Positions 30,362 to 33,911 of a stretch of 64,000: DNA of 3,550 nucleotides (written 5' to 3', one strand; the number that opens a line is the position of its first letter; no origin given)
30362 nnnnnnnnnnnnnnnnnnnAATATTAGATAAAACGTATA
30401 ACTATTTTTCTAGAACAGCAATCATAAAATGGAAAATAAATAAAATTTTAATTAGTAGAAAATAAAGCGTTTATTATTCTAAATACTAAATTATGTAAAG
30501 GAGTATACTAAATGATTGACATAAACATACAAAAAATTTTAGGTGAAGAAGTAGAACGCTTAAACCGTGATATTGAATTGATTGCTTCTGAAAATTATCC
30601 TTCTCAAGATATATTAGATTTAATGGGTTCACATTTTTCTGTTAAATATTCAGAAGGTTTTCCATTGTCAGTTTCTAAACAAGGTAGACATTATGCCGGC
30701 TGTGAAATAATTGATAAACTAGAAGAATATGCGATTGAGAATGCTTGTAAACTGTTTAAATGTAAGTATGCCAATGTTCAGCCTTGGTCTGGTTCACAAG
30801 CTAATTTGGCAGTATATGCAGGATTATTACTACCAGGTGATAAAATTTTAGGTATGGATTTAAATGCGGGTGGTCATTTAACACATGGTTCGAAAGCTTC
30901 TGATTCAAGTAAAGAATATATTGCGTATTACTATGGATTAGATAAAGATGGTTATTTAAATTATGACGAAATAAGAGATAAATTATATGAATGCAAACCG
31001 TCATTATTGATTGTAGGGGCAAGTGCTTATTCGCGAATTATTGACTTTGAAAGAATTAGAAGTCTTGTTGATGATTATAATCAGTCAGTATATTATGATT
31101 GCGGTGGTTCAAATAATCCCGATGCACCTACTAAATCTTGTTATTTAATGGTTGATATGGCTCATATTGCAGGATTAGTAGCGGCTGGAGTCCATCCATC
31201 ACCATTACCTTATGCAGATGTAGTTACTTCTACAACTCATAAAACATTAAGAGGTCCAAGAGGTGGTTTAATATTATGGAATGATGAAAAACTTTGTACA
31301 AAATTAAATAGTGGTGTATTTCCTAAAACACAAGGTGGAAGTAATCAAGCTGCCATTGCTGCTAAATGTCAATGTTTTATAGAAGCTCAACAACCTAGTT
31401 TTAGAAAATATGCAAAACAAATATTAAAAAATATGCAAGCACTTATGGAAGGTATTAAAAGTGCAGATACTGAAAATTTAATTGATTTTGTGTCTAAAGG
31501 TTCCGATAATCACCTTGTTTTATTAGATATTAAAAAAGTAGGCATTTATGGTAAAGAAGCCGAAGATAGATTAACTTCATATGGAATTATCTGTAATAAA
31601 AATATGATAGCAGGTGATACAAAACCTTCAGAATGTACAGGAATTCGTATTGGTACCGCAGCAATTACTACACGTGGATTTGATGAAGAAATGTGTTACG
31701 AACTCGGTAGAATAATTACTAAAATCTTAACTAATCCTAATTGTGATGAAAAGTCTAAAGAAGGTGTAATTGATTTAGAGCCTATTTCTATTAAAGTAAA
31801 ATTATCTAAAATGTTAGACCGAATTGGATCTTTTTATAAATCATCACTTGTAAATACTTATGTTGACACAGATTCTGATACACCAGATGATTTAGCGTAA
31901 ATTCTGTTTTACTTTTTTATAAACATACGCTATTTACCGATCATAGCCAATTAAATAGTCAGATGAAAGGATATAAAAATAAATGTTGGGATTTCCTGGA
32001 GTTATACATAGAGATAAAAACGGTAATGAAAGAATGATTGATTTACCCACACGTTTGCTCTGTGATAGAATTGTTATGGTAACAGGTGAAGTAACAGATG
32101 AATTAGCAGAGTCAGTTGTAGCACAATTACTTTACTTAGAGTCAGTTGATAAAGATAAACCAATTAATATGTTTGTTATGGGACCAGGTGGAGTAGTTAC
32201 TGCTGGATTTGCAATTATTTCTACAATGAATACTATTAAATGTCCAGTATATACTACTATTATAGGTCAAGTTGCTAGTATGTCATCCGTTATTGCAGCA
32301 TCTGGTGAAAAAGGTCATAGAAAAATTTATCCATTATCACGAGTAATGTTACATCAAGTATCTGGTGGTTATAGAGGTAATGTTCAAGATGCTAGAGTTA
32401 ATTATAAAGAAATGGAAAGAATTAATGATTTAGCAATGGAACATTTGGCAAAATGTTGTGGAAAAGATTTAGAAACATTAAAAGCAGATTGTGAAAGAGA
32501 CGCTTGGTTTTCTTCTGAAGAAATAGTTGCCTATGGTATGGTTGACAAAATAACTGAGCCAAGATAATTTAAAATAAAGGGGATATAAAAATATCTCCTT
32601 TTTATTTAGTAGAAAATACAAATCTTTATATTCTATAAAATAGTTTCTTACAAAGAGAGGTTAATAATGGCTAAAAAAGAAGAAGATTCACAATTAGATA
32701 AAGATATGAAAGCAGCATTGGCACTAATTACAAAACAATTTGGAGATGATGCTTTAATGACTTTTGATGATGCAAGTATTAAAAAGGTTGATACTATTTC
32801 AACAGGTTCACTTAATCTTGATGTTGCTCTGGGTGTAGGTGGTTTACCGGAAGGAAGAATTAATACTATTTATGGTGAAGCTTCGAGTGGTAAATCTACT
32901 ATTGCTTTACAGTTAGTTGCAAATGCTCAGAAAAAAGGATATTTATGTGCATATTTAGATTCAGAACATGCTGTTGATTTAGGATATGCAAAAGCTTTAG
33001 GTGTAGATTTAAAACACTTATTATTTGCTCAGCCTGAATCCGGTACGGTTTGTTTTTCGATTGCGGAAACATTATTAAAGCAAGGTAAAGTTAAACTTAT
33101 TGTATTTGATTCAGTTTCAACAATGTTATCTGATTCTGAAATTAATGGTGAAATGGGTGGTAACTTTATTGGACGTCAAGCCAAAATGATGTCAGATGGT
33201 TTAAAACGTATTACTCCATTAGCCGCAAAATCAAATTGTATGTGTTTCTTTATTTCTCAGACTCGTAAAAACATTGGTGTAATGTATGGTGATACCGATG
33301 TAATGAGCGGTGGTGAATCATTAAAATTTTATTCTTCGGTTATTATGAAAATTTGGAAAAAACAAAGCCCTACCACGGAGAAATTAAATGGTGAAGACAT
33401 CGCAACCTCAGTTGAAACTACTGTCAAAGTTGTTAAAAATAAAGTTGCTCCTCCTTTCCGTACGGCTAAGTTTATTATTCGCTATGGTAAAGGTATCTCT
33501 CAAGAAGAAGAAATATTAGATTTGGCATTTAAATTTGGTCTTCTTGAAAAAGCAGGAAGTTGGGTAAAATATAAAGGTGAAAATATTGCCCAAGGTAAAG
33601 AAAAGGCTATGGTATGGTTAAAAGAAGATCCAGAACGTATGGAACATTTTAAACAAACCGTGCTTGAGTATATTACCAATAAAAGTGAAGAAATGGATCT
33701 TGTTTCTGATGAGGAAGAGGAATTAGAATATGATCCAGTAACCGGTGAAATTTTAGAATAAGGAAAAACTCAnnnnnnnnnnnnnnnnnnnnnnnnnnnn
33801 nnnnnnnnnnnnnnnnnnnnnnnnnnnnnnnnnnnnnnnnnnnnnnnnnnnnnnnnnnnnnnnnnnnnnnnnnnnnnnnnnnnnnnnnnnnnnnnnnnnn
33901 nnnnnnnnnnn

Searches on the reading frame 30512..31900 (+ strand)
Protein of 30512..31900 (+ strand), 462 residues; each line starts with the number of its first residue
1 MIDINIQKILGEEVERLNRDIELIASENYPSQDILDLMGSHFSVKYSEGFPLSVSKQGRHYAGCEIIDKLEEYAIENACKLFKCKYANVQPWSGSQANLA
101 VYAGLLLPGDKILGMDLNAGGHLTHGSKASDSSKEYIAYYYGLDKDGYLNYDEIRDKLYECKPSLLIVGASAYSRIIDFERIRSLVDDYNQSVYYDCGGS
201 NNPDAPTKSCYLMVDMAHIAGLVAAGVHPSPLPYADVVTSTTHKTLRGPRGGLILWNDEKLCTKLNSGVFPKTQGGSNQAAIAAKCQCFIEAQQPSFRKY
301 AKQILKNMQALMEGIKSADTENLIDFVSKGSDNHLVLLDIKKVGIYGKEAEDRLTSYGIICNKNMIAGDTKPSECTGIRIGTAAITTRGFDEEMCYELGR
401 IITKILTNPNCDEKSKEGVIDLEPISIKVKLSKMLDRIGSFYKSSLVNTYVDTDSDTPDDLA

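Call 94: search_protein_families(library=phrogs, proteins=[window:30512-31900:+], max_evalue=0.00001)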
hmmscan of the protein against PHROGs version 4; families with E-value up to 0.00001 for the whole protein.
window:30512-31900:+ (462 aa): 1 family
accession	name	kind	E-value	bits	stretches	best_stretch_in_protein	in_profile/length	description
phrog_9968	-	other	5.6e-132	441.7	2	208-414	189-392/412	methyltransferase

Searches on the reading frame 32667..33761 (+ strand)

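Call 95: search_protein_families(library=phrogs, proteins=[window:32667-33761:+], max_evalue=0.00001)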
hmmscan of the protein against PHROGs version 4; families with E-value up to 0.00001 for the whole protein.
window:32667-33761:+ (364 aa): 5 families
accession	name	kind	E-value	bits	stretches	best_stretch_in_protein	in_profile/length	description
phrog_97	-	other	1.4e-75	256.4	2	1-239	1-259/506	UvsX-like recombinase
phrog_8337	-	DNA, RNA and nucleotide metabolism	5e-31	109.1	1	14-259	19-266/273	DNA repair protein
phrog_9666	-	unknown function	1.1e-14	54.7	1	170-298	606-730/779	-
phrog_19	-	DNA, RNA and nucleotide metabolism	3.4e-11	43.7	1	22-97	309-387/621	DnaB-like replicative helicase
phrog_239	-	DNA, RNA and nucleotide metabolism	6.8e-10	39.5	1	44-259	339-575/801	DNA primase/helicase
